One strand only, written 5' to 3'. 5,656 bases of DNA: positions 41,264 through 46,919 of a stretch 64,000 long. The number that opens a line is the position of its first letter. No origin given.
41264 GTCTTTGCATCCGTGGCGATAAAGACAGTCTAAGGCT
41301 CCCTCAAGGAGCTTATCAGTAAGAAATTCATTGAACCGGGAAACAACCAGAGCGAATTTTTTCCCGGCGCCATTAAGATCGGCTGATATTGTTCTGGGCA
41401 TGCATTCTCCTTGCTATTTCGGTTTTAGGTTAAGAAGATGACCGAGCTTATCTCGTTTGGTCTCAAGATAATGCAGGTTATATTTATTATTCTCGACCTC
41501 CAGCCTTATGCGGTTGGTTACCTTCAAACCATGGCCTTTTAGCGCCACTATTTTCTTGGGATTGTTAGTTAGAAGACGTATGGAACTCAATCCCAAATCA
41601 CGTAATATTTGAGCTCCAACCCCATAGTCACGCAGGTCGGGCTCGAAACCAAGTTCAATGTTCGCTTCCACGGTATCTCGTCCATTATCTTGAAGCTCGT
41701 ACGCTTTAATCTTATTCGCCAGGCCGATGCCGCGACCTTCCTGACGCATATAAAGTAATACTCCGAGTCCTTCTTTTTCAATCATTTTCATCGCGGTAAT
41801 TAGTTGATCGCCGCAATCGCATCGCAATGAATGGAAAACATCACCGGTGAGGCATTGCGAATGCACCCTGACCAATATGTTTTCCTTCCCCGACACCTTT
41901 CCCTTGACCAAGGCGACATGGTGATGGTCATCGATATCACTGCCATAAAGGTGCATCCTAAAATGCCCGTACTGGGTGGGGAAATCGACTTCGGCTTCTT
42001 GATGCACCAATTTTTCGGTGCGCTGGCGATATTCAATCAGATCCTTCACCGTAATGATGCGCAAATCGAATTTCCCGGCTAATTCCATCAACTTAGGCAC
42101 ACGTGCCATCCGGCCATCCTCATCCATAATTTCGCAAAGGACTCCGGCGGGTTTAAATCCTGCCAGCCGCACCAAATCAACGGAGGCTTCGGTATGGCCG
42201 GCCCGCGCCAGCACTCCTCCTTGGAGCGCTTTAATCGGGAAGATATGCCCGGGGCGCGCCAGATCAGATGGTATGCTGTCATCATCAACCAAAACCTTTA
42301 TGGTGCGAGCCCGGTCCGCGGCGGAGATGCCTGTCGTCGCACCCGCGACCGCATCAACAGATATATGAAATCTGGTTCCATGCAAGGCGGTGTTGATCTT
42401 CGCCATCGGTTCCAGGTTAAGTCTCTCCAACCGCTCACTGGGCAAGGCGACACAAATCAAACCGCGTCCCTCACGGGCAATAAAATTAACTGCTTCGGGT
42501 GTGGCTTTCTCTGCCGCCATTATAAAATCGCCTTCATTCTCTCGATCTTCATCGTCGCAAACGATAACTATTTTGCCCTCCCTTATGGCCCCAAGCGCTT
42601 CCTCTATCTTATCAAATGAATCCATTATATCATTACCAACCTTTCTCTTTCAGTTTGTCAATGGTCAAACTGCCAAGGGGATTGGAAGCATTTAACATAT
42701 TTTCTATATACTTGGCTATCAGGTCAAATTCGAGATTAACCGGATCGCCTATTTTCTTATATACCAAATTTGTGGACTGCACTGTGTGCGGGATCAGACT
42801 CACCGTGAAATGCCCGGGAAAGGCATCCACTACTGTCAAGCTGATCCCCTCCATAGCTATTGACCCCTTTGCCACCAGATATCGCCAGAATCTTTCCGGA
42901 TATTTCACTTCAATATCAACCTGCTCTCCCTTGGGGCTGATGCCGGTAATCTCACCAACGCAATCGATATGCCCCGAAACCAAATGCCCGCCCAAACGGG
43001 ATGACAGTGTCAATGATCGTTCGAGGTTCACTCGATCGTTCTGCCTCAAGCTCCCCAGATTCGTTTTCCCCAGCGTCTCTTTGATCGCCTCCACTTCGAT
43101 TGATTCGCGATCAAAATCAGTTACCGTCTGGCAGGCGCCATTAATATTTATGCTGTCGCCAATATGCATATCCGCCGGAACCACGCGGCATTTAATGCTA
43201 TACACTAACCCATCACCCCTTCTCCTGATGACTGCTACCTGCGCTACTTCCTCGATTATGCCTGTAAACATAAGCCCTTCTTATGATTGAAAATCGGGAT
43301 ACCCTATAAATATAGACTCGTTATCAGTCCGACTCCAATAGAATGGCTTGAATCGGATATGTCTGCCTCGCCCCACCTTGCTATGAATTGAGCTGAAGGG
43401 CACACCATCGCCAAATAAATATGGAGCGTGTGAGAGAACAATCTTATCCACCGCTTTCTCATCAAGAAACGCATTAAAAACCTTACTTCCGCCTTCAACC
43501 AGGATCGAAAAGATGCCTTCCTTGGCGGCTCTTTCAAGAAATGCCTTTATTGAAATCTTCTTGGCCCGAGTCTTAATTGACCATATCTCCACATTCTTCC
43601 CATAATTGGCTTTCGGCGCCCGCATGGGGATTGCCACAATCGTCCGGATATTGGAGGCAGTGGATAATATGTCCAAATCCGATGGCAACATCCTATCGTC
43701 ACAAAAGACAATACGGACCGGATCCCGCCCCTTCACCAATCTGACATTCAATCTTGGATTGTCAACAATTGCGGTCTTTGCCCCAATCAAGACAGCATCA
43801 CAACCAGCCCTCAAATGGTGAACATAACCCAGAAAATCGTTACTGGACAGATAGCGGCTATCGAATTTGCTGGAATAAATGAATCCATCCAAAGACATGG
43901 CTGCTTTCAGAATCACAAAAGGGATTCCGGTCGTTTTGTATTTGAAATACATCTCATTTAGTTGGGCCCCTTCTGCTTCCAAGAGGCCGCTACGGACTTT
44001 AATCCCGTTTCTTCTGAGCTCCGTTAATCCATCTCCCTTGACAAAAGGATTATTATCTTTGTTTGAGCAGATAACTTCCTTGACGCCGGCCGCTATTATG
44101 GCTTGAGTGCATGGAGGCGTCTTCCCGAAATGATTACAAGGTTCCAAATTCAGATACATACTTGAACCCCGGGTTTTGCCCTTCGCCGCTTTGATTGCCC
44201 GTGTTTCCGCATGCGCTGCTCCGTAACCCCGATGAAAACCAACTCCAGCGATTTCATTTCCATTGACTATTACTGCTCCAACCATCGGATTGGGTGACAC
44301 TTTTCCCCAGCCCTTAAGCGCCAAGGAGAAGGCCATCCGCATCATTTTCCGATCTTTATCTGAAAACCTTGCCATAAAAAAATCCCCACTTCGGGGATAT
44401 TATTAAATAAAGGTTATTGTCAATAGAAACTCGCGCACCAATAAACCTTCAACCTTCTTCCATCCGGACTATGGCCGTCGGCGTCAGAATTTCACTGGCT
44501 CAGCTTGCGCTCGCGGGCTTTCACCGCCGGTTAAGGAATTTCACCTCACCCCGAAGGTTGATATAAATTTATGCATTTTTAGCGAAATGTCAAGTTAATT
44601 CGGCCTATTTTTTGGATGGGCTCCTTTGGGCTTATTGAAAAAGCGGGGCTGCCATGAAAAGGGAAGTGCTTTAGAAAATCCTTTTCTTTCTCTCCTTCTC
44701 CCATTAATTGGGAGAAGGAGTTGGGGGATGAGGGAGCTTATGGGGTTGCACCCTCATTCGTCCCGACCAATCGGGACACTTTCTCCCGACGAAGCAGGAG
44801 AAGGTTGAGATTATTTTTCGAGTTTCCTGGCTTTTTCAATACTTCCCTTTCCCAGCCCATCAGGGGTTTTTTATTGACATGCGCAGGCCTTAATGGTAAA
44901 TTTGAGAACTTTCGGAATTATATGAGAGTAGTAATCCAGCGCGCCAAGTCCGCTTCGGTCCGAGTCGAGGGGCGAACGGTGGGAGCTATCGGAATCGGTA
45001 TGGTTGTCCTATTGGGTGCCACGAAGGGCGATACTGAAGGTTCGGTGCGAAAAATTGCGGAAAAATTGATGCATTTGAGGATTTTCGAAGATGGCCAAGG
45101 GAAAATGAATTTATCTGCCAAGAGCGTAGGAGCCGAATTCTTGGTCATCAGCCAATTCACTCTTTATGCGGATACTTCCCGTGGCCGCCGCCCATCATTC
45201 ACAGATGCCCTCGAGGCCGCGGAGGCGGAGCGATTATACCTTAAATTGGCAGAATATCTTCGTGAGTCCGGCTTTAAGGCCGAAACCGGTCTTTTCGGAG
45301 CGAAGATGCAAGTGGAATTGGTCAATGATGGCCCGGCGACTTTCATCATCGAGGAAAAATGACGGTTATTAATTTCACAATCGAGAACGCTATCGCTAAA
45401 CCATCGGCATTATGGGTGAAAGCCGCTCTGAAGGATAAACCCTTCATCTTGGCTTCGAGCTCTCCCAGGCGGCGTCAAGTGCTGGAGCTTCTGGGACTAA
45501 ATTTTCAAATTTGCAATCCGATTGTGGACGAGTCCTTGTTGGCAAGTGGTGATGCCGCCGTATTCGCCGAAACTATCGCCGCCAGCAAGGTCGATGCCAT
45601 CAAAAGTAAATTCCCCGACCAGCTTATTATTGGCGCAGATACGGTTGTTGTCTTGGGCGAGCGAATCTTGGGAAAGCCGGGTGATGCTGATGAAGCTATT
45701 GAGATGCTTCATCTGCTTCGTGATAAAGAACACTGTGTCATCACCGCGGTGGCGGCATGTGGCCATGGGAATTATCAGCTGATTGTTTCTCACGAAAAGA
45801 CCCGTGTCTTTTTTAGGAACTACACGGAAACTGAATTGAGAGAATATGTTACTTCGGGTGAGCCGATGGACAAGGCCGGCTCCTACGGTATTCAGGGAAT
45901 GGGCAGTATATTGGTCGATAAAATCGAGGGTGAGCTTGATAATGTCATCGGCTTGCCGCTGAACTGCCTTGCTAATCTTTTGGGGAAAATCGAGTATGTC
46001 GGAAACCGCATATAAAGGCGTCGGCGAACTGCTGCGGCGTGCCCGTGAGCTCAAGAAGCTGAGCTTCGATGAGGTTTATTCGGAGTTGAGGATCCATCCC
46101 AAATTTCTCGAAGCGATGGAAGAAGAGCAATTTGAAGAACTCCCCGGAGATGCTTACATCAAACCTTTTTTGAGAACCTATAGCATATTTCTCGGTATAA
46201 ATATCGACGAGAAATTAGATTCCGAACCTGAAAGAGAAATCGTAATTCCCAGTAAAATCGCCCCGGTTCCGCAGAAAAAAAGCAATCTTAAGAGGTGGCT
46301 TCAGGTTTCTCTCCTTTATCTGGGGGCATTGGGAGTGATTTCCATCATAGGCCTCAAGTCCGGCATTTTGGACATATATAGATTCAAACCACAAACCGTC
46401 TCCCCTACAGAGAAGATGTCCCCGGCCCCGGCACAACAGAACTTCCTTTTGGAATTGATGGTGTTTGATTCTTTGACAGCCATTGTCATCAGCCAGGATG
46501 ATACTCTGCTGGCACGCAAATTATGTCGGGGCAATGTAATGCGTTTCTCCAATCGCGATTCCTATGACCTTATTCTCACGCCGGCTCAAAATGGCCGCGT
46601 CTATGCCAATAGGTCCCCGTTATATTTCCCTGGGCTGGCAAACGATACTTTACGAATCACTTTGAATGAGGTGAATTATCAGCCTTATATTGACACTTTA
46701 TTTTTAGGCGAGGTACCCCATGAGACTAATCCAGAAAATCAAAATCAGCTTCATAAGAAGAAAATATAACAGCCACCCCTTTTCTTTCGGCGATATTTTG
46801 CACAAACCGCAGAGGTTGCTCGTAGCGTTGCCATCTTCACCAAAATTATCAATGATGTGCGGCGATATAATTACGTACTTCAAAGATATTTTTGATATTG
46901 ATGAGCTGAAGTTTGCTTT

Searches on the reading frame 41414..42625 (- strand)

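Call 67: search_protein_families(library=pfam, proteins=[window:41414-42625:-], max_evalue=0.00001)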
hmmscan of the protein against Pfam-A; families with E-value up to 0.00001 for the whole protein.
window:41414-42625:- (403 aa): 2 families
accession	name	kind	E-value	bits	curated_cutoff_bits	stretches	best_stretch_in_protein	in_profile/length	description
PF00926.24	DHBP_synthase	-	3.2e-83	278.4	26.4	1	8-199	1-191/191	3,4-dihydroxy-2-butanone 4-phosphate synthase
PF00925.25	GTP_cyclohydro2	-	1e-74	250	23.3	1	210-373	3-164/165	GTP cyclohydrolase II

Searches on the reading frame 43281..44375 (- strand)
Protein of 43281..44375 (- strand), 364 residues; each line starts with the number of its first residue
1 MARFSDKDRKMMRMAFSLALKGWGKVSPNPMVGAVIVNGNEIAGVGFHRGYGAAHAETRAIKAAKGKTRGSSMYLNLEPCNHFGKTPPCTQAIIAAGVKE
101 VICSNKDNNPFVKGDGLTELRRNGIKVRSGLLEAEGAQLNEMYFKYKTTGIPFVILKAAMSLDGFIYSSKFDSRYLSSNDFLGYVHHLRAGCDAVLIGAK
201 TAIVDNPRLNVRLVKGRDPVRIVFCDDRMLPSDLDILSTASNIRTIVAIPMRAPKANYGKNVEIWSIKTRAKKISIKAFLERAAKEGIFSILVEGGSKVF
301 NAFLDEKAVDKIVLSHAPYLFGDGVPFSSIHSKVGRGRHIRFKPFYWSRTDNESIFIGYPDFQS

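Call 29: search_protein_families(library=pfam, proteins=[window:43281-44375:-])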
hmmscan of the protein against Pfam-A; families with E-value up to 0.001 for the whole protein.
window:43281-44375:- (364 aa): 3 families
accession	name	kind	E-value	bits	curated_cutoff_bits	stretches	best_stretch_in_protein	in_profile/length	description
PF01872.23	RibD_C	-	1.4e-33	116.8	24.1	1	152-325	1-170/197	RibD C-terminal domain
PF00383.29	dCMP_cyt_deam_1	-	2.2e-17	63.2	25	1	6-103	2-100/102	Cytidine and deoxycytidylate deaminase zinc-binding region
PF14437.12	MafB19-deam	-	8.8e-09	35.8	27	1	9-120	4-116/142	MafB19-like deaminase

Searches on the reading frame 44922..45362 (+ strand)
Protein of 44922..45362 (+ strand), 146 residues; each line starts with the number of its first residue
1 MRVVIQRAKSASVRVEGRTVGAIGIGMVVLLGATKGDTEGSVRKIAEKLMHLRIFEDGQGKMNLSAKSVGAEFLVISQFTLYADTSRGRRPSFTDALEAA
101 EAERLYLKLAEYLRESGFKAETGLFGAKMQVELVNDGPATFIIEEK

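Call 29: search_protein_families(library=pfam, proteins=[window:44922-45362:+])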
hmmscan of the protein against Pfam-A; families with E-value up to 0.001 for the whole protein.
window:44922-45362:+ (146 aa): 1 family
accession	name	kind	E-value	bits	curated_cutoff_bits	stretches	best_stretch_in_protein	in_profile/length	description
PF02580.21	Tyr_Deacylase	-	3.9e-53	180.1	25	1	2-144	1-144/144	D-Tyr-tRNA(Tyr) deacylase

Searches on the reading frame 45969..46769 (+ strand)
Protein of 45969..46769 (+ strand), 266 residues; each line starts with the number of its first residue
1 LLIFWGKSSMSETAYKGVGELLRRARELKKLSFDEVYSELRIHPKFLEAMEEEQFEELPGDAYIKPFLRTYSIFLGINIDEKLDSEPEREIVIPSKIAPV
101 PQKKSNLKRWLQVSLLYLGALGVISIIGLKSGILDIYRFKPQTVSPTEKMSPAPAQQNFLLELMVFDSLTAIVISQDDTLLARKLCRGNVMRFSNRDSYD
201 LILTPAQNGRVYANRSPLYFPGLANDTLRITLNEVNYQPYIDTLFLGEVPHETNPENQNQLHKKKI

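Call 67: search_protein_families(library=pfam, proteins=[window:45969-46769:+], max_evalue=0.00001)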
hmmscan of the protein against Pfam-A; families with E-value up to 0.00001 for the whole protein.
window:45969-46769:+ (266 aa): 1 family
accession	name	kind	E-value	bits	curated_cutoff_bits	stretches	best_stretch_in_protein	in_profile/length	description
PF13413.12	HTH_25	-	1.6e-19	69.9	24.6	1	21-80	1-60/62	Helix-turn-helix domain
